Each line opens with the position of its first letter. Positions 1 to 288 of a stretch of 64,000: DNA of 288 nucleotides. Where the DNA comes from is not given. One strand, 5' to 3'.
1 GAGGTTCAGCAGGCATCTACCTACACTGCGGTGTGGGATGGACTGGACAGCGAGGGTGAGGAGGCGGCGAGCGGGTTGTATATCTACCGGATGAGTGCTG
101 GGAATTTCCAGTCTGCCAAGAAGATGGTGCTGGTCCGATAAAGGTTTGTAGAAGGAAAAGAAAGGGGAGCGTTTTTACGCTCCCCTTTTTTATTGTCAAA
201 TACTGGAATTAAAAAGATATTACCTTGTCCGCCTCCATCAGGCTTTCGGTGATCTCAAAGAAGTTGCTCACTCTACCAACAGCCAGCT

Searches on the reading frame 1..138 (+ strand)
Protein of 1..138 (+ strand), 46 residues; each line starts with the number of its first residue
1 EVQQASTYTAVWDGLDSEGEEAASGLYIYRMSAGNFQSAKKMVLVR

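Call 76: search_protein_families(library=pfam, proteins=[window:1-138:+], max_evalue=0.01)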
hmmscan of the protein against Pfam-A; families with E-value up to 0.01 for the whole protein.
window:1-138:+ (46 aa): 2 families
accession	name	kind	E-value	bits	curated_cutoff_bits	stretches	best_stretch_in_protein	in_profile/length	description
PF13860.13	FlgD_ig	-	4.1e-05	23.9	27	1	3-34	45-76/79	FlgD Ig-like domain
PF13585.12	CHU_C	-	0.0021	18.6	27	1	2-39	41-79/86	CHU_C Type IX secretion signal domain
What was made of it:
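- On T9SS type A/B C-terminal domain: As a positive control, the window 1-141 fragment does hit FlgD_ig and CHU_C (call 76).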
